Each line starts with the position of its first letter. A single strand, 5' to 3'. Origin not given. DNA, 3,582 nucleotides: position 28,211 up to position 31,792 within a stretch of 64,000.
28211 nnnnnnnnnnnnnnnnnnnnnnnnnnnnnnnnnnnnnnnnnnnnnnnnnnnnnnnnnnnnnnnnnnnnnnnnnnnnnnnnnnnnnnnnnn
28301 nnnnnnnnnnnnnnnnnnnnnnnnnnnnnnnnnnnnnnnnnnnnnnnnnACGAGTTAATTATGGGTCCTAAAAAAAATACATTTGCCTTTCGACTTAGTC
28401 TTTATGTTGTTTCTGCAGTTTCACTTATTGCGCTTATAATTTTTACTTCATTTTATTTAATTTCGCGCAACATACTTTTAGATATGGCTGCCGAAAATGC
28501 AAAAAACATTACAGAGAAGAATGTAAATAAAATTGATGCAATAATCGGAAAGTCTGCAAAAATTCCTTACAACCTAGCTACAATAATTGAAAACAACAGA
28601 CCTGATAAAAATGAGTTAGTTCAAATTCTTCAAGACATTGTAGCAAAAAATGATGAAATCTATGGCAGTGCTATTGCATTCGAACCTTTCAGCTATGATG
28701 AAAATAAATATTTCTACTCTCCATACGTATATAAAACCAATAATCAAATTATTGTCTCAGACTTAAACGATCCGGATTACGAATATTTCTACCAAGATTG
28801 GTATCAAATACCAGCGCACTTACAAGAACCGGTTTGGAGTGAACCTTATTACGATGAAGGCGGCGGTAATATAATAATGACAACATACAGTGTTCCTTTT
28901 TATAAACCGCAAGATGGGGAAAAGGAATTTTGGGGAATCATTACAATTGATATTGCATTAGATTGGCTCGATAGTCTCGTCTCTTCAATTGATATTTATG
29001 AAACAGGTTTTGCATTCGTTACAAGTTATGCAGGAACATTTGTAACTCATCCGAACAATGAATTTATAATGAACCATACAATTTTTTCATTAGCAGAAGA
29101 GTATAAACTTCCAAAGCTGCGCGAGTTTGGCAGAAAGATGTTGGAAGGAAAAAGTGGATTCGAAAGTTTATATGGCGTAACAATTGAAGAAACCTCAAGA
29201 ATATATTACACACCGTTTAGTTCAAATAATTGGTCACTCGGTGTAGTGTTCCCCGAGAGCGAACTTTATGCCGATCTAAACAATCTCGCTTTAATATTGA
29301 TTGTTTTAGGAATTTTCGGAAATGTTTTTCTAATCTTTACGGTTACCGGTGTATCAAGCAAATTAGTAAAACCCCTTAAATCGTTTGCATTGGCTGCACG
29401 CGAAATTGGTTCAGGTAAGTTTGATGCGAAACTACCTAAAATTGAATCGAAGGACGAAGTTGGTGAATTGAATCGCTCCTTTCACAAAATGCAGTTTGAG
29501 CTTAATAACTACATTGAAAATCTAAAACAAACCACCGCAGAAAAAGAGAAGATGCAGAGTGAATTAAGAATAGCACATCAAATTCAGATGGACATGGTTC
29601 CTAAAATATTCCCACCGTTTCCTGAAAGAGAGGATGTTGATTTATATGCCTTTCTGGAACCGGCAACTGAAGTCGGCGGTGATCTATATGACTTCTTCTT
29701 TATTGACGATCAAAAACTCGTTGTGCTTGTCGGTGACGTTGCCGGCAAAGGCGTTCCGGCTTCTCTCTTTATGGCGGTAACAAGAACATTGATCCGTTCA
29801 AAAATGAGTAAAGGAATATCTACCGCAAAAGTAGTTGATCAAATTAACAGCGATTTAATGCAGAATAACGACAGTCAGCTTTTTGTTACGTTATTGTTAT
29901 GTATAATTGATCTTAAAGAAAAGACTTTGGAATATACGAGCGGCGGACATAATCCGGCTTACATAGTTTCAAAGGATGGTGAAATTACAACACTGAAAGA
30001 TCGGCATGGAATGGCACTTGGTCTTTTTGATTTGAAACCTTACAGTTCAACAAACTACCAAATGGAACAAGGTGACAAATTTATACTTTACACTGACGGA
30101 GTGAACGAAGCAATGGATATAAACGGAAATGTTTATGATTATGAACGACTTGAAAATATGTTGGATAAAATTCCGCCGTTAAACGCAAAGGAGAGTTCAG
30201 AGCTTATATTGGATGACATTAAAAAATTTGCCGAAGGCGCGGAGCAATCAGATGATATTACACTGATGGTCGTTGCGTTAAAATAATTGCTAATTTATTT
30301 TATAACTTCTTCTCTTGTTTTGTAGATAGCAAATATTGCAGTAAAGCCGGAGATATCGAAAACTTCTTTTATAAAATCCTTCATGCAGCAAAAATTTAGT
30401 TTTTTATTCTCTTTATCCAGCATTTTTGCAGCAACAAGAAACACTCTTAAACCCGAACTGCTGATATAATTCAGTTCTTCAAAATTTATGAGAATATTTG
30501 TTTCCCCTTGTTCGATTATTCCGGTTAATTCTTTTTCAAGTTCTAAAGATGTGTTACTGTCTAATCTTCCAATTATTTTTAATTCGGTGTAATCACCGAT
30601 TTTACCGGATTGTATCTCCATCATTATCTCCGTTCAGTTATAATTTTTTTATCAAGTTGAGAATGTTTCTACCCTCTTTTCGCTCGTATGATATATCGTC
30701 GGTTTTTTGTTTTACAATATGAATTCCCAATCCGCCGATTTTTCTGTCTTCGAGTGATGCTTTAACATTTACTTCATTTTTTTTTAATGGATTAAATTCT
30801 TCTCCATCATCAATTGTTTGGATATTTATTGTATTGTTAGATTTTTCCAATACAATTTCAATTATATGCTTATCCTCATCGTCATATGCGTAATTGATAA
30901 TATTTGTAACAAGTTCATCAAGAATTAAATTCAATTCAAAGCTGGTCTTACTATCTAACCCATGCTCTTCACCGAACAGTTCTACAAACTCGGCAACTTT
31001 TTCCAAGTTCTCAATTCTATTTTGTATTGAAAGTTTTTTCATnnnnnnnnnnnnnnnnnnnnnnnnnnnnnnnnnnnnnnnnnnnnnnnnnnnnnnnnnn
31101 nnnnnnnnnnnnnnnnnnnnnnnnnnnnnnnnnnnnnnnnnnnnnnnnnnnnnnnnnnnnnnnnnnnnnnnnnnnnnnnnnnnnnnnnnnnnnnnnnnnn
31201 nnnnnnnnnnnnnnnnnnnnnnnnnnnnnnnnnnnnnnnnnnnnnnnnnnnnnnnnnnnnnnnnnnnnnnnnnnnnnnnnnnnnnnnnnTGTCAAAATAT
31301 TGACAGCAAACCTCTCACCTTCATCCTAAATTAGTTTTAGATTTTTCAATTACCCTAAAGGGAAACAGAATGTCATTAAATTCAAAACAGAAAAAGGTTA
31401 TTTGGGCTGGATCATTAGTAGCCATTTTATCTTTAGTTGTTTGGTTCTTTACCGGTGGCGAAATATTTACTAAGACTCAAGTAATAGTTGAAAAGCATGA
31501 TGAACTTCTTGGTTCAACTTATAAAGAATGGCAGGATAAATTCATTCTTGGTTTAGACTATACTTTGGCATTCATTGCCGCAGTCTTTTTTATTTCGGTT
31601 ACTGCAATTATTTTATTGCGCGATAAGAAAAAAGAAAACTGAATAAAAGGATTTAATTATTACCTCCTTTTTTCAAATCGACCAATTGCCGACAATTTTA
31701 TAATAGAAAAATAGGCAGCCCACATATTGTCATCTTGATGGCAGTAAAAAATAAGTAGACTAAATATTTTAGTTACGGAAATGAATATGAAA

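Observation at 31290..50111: Five-promoter regulon defined by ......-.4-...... at a fixed class II (about -41.5) position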

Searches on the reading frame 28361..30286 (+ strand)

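Call 7: search_protein_families(library=pfam, proteins=[window:28361-30286:+], max_evalue=0.01)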
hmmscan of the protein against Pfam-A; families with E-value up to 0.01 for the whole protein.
window:28361-30286:+ (641 aa): 7 families
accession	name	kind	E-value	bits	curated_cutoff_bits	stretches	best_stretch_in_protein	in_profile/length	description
PF07228.17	SpoIIE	-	2.8e-49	168.1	25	1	449-639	1-190/192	Stage II sporulation protein E (SpoIIE)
PF22673.2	MCP-like_PDC_1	-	7.9e-32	110.5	27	1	88-204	3-112/113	Methyl-accepting chemotaxis protein-like, first PDC sensor domain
PF02743.24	dCache_1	-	1.7e-18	67.5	45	1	85-296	45-240/240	Cache domain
PF00672.30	HAMP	-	6.8e-10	39.6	25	1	332-382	3-52/53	HAMP domain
PF17201.10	Cache_3-Cache_2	-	4.4e-05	23.3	27.7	1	197-309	185-296/299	Cache 3/Cache 2 fusion domain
PF22572.2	GPR158_179_EC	-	0.00014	22.9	28.1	1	159-204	2-51/96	GPR158/179 extracellular domain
PF08269.17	dCache_2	-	0.0041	16.7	26.5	1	207-302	198-297/298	Cache domain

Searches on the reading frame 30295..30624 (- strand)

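Call 7: search_protein_families(library=pfam, proteins=[window:30295-30624:-], max_evalue=0.01)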
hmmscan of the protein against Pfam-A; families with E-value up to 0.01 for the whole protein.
window:30295-30624:- (109 aa): 2 families
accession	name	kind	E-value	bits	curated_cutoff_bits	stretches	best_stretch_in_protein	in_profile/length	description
PF01740.26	STAS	-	2.1e-16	60.1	22.6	1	9-106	7-105/106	STAS domain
PF13466.11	STAS_2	-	9.7e-08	32.5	29.2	1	15-94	1-79/80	STAS domain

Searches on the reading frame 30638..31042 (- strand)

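Call 7: search_protein_families(library=pfam, proteins=[window:30638-31042:-], max_evalue=0.01)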
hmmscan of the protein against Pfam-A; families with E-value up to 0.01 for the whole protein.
window:30638-31042:- (134 aa): 2 families
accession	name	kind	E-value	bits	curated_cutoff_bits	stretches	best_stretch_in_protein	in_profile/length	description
PF13581.12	HATPase_c_2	-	8.5e-24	84.4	27.4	1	7-132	2-127/127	Histidine kinase-like ATPase domain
PF02518.31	HATPase_c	-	2.6e-05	25.1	26.4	1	37-124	6-98/111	Histidine kinase-, DNA gyrase B-, and HSP90-like ATPase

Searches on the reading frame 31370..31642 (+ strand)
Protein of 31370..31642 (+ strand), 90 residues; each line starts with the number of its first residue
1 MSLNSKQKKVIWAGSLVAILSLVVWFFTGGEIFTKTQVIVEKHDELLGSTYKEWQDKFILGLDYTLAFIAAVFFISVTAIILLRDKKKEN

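Call 6: search_protein_families(library=pfam, proteins=[window:31370-31642:+], max_evalue=0.01)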
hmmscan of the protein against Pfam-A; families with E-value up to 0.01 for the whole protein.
window:31370-31642:+ (90 aa): 0 families
